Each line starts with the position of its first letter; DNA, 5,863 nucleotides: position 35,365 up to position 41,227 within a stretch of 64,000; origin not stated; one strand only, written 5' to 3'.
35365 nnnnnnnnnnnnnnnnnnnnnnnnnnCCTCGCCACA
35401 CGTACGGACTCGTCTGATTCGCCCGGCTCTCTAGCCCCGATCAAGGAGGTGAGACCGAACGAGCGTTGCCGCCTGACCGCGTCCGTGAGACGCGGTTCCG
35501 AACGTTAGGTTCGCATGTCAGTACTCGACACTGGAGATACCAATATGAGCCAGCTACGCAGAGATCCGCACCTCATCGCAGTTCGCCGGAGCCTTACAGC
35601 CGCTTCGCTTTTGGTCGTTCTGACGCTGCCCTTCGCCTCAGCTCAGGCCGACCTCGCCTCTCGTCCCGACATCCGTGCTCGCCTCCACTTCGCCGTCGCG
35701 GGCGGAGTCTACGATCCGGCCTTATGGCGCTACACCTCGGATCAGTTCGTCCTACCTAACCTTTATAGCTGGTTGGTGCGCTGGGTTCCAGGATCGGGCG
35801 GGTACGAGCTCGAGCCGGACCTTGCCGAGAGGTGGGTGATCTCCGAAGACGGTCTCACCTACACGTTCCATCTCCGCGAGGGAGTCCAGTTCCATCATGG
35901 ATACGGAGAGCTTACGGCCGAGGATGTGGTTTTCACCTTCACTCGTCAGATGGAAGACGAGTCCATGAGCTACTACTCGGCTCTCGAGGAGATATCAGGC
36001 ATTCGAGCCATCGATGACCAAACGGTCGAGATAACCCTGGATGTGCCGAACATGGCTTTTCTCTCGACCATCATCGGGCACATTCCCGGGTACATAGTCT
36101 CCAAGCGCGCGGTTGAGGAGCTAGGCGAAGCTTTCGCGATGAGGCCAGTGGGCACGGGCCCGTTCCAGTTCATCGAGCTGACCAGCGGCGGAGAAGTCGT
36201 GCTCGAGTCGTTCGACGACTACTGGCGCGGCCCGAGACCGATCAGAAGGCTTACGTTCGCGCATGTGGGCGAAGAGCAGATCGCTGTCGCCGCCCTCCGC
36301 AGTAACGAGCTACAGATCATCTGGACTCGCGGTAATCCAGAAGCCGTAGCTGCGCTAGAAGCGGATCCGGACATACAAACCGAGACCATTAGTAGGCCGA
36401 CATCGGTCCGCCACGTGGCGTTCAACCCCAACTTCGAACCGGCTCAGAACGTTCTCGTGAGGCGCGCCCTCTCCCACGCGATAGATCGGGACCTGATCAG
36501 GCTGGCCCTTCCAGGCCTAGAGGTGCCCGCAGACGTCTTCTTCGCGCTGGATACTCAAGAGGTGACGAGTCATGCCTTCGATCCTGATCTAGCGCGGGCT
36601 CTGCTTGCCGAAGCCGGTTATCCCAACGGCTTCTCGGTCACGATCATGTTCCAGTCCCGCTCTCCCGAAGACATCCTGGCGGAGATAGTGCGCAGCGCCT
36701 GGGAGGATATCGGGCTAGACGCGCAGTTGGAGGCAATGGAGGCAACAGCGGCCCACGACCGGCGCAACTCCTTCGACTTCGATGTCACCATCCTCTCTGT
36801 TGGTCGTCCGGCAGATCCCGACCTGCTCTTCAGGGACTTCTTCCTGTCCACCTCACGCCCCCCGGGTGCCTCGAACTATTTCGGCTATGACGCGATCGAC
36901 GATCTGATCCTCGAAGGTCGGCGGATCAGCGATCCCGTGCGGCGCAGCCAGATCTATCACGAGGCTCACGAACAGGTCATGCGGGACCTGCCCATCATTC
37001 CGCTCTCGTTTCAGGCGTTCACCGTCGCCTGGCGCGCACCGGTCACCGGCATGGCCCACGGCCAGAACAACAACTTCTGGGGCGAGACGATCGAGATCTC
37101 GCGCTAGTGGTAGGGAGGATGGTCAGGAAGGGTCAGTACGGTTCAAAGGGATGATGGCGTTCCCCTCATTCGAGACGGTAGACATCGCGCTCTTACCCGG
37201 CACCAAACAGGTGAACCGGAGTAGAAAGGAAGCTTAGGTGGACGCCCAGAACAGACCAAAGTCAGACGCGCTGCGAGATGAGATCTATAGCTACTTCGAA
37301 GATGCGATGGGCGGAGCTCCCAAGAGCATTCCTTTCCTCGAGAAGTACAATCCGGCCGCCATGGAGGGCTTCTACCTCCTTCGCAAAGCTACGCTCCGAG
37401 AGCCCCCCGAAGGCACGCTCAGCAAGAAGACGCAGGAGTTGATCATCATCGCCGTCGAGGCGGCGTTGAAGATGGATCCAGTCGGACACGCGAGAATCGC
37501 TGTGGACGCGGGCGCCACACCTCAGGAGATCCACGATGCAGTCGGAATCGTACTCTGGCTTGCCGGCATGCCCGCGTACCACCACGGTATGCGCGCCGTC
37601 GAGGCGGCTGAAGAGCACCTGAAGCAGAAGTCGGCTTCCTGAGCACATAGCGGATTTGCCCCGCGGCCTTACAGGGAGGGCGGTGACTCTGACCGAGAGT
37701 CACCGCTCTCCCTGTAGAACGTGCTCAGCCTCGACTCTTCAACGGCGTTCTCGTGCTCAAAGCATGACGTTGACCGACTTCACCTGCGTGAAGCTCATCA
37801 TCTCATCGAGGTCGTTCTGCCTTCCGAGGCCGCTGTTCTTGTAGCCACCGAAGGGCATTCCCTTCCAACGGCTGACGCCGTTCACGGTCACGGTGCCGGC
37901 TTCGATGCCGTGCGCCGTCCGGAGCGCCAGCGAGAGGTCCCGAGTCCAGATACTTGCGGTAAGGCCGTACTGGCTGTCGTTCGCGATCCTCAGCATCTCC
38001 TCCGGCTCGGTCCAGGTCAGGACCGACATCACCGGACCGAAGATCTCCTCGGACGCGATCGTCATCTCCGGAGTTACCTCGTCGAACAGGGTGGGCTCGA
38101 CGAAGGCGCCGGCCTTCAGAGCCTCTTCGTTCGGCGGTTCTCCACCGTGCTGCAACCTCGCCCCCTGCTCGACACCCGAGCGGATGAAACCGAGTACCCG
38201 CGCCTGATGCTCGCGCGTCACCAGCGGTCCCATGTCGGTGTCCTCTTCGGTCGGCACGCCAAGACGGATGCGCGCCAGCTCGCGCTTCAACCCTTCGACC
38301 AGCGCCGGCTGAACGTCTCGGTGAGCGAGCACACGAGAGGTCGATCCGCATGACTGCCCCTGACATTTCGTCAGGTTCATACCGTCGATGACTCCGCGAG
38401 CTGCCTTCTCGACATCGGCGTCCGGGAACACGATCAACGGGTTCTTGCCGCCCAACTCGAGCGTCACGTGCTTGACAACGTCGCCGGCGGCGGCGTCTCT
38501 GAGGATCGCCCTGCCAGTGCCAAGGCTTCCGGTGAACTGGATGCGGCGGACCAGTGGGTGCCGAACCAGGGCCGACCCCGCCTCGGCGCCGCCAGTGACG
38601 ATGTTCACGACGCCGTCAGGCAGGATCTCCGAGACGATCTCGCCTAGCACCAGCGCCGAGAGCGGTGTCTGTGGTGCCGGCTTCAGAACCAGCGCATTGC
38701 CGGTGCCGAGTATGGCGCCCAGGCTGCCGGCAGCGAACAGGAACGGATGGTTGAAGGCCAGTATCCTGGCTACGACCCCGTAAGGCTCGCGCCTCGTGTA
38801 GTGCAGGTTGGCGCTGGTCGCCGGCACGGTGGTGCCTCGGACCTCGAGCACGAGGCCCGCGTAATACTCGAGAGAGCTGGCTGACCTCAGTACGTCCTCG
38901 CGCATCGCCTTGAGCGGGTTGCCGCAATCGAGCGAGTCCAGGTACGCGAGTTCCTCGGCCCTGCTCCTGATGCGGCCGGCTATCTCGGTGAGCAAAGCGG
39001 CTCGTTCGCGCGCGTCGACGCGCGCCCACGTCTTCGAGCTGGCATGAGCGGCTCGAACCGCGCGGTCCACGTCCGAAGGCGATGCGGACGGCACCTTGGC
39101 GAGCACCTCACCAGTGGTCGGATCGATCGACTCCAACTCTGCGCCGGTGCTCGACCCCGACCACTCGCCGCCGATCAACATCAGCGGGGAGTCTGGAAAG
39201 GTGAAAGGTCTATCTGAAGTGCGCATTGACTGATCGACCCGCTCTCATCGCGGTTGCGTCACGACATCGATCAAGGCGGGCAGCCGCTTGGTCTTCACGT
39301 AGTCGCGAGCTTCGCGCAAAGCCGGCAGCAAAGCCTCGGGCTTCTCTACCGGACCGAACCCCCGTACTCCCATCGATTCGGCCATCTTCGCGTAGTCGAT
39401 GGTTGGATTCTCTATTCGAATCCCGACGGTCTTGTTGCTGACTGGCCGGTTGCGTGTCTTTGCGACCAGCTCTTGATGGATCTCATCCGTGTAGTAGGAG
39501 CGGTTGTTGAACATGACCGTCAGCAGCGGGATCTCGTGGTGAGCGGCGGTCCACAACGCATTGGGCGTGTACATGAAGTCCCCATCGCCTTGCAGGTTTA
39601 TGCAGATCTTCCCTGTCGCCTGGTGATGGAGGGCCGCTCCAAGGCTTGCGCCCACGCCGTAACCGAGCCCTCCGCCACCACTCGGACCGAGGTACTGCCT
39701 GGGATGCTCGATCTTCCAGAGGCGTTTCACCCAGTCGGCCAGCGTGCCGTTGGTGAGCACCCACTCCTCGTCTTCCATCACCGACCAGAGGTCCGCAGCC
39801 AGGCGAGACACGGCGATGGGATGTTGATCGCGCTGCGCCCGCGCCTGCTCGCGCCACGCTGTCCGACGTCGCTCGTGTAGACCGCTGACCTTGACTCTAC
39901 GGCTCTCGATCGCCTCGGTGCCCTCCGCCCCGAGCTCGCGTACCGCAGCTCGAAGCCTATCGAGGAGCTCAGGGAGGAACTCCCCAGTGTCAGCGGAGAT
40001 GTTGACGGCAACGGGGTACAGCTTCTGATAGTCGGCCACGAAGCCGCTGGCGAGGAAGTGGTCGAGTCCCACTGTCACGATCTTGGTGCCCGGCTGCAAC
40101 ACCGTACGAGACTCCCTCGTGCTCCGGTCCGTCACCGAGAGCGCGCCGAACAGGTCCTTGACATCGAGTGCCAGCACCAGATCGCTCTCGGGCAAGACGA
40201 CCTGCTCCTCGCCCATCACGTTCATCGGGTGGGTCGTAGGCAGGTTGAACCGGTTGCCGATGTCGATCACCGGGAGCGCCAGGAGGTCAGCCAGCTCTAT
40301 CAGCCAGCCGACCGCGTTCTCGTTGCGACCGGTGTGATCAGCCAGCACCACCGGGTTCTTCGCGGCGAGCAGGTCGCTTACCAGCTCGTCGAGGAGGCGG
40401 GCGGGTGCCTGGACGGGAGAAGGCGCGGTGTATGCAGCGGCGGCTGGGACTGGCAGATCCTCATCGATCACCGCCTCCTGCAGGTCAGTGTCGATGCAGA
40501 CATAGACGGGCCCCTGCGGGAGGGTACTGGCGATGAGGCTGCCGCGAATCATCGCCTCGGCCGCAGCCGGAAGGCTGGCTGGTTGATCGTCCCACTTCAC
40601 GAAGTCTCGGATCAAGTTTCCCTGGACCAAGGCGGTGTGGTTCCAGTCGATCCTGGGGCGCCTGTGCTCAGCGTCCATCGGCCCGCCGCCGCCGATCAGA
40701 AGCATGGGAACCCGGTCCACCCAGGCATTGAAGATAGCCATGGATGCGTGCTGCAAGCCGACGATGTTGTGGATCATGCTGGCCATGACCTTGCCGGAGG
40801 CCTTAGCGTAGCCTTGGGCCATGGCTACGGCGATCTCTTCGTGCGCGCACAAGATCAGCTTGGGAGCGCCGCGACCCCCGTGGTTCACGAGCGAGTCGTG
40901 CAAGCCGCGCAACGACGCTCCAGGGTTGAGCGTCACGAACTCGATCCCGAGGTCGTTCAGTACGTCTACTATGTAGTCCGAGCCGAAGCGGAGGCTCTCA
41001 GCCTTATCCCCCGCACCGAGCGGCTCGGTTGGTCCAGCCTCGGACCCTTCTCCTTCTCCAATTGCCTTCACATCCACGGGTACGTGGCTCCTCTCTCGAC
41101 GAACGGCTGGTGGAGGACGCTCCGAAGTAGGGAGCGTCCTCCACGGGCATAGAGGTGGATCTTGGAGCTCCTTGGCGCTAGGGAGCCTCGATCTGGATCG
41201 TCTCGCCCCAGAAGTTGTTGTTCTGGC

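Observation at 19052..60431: Phased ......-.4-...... motif marks 11 sites in 8 intergenic regions: a candidate single regulon spanning 41 kb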

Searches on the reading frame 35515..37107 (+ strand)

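Call 8: search_protein_families(library=pfam, proteins=[window:35515-37107:+])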
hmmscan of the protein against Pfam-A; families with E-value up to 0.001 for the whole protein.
window:35515-37107:+ (530 aa): 1 family
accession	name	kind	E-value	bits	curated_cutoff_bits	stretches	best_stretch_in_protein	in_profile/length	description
PF00496.27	SBP_bac_5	-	2.1e-79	267.7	32.4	1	98-445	1-362/368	Bacterial extracellular solute-binding proteins, family 5 Middle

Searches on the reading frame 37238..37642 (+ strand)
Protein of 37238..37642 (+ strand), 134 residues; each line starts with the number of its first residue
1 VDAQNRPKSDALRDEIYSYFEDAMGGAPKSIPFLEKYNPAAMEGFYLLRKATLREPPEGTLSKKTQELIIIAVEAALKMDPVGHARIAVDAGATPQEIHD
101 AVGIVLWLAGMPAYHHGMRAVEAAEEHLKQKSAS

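Call 8: search_protein_families(library=pfam, proteins=[window:37238-37642:+])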
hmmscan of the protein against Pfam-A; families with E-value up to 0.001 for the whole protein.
window:37238-37642:+ (134 aa): 1 family
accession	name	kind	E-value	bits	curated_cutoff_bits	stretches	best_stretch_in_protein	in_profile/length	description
PF02627.25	CMD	-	8.9e-14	51.7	23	1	39-122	1-83/84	Carboxymuconolactone decarboxylase family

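Call 40: search_protein_families(library=ncbifam, proteins=[window:37238-37642:+], max_evalue=1e-10)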
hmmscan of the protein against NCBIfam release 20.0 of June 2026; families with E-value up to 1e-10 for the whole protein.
window:37238-37642:+ (134 aa): 0 families

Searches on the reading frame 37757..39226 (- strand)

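Call 8: search_protein_families(library=pfam, proteins=[window:37757-39226:-])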
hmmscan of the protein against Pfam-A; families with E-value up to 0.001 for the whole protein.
window:37757-39226:- (489 aa): 1 family
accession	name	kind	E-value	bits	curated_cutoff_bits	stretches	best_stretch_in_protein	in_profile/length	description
PF00171.27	Aldedh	-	7.2e-151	503.3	23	1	25-485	4-461/461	Aldehyde dehydrogenase family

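Call 40: search_protein_families(library=ncbifam, proteins=[window:37757-39226:-], max_evalue=1e-10)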
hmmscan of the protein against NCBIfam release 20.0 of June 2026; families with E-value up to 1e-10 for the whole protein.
window:37757-39226:- (489 aa): 39 families (the best 25 are shown)
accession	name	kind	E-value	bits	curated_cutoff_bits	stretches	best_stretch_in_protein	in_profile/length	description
NF009725.0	PRK13252.1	equivalog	2.1e-137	458.5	593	1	17-488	10-480/488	betaine-aldehyde dehydrogenase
TIGR01804.1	BADH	equivalog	7.4e-133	443.4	668.6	1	18-483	2-467/467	betaine-aldehyde dehydrogenase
NF010000.0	PRK13473.1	subfamily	3.5e-121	405.1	615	1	16-487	5-472/475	aminobutyraldehyde dehydrogenase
TIGR02299.1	HpaE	equivalog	6.5e-121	404.3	638.35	1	17-487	4-476/488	5-carboxymethyl-2-hydroxymuconate semialdehyde dehydrogenase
NF045736.1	PaDhStyDRhodo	equivalog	1.5e-117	393.1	800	1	16-489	5-479/479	phenylacetaldehyde dehydrogenase StyD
NF045735.1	PaDhStyDPseudo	equivalog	4e-109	365.4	850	1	16-487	5-481/483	phenylacetaldehyde dehydrogenase StyD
NF050026.1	AcaldDHExaC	equivalog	1.1e-104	350.9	900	1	17-487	19-493/503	acetaldehyde dehydrogenase ExaC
TIGR03216.1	OH_muco_semi_DH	equivalog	2.4e-103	346.3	693.25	1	18-487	5-479/481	2-hydroxymuconic semialdehyde dehydrogenase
NF042993.1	AlphKGSA_gudD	equivalog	1.5e-102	343.9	770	1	17-487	7-480/481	alpha-ketoglutaric semialdehyde dehydrogenase GucD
NF040648.1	lactal_redase_Meth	equivalog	9.3e-102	341.4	650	1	16-471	1-446/463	lactaldehyde dehydrogenase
NF007352.0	PRK09847.1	equivalog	1.3e-101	340.6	850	1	16-487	22-491/495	aldehyde dehydrogenase PuuC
NF052305.1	DioxValDhHalo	equivalog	1.7e-98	330.6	750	1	17-466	8-458/483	2,5-dioxovalerate dehydrogenase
TIGR01780.1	SSADH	subfamily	7.1e-93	311.9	646.35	1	34-483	2-448/448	succinate-semialdehyde dehydrogenase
NF006916.0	PRK09407.1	equivalog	3e-91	306.6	521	1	27-486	32-491/526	succinic semialdehyde dehydrogenase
TIGR03374.1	ABALDH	equivalog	2.4e-89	300.3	909.3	1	25-487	12-471/472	aminobutyraldehyde dehydrogenase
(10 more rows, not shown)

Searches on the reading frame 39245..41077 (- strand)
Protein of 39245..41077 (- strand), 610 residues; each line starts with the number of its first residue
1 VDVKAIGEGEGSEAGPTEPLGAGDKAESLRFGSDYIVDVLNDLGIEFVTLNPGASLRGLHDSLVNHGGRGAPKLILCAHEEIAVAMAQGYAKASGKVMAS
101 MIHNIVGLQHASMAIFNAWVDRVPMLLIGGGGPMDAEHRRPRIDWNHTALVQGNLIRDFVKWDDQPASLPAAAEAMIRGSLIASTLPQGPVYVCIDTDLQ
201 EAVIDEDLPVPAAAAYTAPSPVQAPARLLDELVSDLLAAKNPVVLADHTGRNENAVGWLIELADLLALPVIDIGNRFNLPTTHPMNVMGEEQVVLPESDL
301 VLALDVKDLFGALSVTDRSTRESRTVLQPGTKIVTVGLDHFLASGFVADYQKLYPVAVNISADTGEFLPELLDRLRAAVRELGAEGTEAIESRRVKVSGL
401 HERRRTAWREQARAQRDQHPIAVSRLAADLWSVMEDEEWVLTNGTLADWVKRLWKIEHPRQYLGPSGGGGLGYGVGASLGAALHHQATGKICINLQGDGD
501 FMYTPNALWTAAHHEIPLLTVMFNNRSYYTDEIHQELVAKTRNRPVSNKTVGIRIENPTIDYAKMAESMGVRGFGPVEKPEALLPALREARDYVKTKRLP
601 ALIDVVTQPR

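Call 8: search_protein_families(library=pfam, proteins=[window:39245-41077:-])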
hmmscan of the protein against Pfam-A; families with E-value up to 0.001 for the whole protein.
window:39245-41077:- (610 aa): 3 families
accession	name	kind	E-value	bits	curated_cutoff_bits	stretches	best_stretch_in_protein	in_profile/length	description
PF02775.26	TPP_enzyme_C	-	3.1e-28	98.9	21.9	1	444-605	3-151/151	Thiamine pyrophosphate enzyme, C-terminal TPP binding domain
PF02776.23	TPP_enzyme_N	-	1.5e-24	86.5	26.8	1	32-138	3-106/119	Thiamine pyrophosphate enzyme, N-terminal TPP binding domain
PF00205.28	TPP_enzyme_M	-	5.5e-06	26.6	30.4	1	230-371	2-137/137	Thiamine pyrophosphate enzyme, central domain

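Call 40: search_protein_families(library=ncbifam, proteins=[window:39245-41077:-], max_evalue=1e-10)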
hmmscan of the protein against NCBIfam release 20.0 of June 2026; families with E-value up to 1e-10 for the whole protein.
window:39245-41077:- (610 aa): 45 families (the best 25 are shown)
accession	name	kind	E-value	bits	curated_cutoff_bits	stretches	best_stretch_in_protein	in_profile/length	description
NF006203.0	PRK08327.1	equivalog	1.8e-85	287.6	456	1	32-608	11-569/571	thiamine pyrophosphate-requiring protein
NF005485.1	PRK07092.1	equivalog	2.2e-45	155.5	493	1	37-608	8-519/523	benzoylformate decarboxylase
NF006052.0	PRK08199.1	subfamily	4.7e-44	150.6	539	1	28-609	6-539/559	thiamine pyrophosphate protein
NF004807.0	PRK06154.1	equivalog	1.5e-43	149.4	607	1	22-608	12-555/565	thiamine pyrophosphate-requiring protein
NF006122.0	PRK08266.1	subfamily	1.3e-37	129.5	571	1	32-605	6-522/543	hypothetical protein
TIGR00118.1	acolac_lg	equivalog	3.5e-37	128.1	538.35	1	32-606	3-533/557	biosynthetic-type acetolactate synthase large subunit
NF004919.0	PRK06276.1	equivalog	8.8e-36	123.4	866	1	32-609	3-540/582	acetolactate synthase large subunit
NF005712.0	PRK07524.1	subfamily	4.5e-35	121.1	500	1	34-605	7-527/536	5-guanidino-2-oxopentanoate decarboxylase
NF006378.0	PRK08617.1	equivalog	1.1e-34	119.8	510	2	27-272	5-237/556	acetolactate synthase AlsS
NF005039.0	PRK06456.1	equivalog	1.3e-33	116.3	868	1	32-590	4-531/572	acetolactate synthase large subunit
NF005760.0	PRK07586.1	equivalog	7.5e-32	111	363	1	403-605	319-512/514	acetolactate synthase large subunit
NF004710.0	PRK06048.1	equivalog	4.1e-31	108.1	976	1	32-606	10-536/561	acetolactate synthase large subunit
NF008431.0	PRK11269.1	equivalog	3e-30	105.3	791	1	35-607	9-555/591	glyoxylate carboligase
NF005713.0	PRK07525.1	subfamily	3.1e-30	105.1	620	1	36-607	12-562/592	sulfoacetaldehyde acetyltransferase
NF005860.0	PRK07789.1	equivalog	5.8e-30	104.2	881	1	31-606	35-577/615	acetolactate synthase large subunit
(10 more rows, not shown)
